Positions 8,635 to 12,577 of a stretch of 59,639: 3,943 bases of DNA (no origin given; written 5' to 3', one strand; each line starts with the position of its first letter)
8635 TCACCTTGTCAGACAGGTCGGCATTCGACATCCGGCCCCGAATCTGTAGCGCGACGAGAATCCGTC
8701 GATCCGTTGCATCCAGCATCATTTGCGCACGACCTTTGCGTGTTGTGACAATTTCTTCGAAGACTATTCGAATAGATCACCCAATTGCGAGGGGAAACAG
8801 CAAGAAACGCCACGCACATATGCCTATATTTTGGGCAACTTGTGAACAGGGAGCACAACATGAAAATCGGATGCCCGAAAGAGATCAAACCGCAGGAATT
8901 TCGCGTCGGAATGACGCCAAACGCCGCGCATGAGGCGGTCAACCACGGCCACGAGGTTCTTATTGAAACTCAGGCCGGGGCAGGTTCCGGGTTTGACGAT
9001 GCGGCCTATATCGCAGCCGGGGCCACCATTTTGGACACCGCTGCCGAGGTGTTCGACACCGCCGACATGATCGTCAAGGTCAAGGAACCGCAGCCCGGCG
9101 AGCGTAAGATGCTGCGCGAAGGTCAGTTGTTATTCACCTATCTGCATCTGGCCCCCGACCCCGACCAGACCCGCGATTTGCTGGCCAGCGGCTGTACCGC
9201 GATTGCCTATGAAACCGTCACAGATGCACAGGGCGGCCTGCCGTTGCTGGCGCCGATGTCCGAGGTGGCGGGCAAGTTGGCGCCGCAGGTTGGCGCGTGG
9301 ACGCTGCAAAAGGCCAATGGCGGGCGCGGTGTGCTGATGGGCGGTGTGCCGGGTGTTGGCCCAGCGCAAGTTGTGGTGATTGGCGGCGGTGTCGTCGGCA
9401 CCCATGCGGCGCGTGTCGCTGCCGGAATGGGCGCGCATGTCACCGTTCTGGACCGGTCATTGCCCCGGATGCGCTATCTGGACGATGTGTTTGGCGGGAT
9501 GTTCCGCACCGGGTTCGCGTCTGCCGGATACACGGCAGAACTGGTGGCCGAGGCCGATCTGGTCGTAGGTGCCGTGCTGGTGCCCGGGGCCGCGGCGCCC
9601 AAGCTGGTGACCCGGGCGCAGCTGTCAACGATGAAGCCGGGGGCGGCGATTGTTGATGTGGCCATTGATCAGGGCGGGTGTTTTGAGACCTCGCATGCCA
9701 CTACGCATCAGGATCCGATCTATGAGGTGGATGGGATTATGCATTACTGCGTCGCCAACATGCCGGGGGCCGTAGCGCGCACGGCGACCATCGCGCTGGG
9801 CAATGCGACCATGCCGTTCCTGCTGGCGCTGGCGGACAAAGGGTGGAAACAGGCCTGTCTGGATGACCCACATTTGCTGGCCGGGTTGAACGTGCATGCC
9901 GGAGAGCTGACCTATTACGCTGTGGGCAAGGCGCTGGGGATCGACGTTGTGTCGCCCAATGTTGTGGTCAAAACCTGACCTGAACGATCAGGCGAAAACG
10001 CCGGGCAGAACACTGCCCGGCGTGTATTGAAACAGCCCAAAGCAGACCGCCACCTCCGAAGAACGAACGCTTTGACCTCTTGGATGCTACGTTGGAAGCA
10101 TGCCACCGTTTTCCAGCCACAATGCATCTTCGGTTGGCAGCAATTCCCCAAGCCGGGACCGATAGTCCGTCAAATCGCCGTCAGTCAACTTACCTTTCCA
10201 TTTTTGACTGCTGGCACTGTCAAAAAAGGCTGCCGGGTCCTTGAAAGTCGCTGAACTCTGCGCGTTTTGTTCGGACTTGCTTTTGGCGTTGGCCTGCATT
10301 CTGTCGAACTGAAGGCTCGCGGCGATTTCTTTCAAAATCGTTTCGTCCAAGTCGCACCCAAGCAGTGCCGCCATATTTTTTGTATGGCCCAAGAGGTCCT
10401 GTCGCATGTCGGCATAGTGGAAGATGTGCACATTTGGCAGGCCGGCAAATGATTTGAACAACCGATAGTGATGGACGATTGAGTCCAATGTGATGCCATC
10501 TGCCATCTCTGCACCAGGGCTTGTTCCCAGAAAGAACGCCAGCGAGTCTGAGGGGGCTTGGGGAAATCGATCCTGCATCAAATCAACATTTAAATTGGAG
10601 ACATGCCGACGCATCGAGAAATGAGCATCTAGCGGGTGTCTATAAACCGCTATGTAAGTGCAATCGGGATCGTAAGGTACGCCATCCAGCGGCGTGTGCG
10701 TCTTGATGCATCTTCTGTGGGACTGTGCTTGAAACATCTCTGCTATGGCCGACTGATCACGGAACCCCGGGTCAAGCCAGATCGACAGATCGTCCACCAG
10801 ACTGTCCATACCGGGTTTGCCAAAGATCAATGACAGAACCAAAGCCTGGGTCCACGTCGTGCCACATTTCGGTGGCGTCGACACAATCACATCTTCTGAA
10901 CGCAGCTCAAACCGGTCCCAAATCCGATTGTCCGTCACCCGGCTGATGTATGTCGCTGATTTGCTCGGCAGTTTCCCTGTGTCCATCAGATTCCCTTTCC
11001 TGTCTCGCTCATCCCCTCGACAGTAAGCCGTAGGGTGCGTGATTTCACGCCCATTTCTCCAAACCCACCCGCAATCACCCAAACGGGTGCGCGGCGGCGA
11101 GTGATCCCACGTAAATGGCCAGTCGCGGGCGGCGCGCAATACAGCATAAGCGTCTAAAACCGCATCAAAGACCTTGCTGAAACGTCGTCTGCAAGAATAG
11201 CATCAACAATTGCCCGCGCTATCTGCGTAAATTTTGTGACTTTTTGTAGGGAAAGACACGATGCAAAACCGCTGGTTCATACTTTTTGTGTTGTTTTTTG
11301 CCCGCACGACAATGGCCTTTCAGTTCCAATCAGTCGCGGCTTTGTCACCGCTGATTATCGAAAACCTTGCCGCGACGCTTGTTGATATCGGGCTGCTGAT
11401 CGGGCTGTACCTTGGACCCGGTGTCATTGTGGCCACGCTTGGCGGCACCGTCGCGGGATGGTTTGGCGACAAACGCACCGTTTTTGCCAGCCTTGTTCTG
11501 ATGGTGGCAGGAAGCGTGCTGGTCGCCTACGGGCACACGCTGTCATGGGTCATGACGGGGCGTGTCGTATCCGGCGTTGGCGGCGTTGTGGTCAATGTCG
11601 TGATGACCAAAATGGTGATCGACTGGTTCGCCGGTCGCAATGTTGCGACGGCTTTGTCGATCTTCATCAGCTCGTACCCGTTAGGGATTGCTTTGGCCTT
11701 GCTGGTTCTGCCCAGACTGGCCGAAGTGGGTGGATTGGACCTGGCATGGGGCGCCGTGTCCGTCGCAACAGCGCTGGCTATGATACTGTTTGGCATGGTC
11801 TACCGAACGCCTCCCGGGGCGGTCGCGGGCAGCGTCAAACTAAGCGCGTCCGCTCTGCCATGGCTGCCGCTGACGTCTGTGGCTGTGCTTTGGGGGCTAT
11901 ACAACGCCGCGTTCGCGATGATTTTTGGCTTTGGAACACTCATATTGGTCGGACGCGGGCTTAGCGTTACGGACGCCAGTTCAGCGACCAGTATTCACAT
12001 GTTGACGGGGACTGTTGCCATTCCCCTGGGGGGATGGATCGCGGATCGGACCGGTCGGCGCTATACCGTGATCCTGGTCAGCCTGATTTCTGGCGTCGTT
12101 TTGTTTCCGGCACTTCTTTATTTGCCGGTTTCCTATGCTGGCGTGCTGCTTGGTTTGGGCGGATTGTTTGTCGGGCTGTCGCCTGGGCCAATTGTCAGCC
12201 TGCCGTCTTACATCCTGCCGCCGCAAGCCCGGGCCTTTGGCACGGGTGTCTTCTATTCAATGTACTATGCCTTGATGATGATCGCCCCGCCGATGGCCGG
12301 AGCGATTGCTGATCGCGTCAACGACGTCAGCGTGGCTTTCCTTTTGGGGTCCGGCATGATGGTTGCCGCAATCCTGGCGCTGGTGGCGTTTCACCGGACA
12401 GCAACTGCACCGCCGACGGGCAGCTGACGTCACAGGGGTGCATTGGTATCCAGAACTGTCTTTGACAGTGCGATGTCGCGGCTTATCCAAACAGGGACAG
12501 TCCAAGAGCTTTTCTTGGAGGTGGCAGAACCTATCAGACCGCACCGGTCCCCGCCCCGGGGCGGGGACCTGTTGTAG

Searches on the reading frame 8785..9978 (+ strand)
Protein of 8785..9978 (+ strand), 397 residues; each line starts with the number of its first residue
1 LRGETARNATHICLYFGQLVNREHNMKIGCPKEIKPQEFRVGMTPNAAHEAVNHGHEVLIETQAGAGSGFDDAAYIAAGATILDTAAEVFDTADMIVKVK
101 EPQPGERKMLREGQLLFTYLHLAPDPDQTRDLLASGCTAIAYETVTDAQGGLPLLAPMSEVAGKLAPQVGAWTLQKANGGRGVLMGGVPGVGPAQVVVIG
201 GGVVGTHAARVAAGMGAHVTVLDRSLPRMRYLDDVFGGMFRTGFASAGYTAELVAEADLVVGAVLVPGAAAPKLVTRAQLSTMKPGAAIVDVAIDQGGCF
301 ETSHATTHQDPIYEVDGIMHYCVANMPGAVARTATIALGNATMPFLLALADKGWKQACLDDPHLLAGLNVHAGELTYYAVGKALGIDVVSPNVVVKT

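Call 103: search_protein_families(library=pfam, proteins=[window:8785-9978:+], max_evalue=1e-8)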
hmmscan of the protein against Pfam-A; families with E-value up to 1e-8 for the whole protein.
window:8785-9978:+ (397 aa): 2 families
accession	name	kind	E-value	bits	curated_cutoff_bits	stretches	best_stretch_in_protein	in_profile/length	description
PF01262.27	AlaDh_PNT_C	-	2.8e-84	282.3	23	1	166-377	1-213/214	Alanine dehydrogenase/PNT, C-terminal domain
PF05222.21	AlaDh_PNT_N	-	4.9e-50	169.7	30.4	1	29-162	1-136/136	Alanine dehydrogenase/PNT, N-terminal domain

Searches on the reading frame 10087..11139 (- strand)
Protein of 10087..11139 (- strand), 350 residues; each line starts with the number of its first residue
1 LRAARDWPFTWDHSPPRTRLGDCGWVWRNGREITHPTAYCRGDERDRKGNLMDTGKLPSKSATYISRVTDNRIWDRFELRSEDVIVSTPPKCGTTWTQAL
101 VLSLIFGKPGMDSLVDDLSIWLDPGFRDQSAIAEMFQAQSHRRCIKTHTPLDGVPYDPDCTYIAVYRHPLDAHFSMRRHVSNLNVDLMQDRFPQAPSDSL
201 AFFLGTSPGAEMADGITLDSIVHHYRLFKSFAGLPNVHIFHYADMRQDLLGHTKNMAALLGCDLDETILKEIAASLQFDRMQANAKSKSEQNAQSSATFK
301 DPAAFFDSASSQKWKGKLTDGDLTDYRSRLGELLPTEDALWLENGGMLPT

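Call 103: search_protein_families(library=pfam, proteins=[window:10087-11139:-], max_evalue=1e-8)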
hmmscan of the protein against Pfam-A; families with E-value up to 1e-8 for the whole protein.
window:10087-11139:- (350 aa): 1 family
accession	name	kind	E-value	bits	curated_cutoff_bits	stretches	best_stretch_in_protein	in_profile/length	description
PF00685.33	Sulfotransfer_1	-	3.7e-28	99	22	1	82-322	2-239/255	Sulfotransferase domain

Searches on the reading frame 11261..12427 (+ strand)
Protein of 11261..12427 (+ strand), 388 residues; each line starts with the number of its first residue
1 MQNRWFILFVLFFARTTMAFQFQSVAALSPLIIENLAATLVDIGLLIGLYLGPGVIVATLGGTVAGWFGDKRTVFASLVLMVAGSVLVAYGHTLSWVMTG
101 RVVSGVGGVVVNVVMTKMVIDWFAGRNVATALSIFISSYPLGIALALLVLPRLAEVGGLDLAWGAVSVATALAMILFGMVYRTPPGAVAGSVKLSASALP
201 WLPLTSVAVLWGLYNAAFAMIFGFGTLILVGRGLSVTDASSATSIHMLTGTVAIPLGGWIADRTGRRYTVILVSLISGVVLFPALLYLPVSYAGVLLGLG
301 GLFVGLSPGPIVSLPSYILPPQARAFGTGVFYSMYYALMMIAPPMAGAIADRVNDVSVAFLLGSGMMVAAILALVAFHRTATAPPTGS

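Call 103: search_protein_families(library=pfam, proteins=[window:11261-12427:+], max_evalue=1e-8)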
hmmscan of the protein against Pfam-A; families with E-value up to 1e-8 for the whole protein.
window:11261-12427:+ (388 aa): 1 family
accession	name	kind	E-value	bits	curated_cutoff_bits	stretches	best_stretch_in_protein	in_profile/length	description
PF07690.21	MFS_1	-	3.5e-33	115.4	33.4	2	11-227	1-221/347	Major Facilitator Superfamily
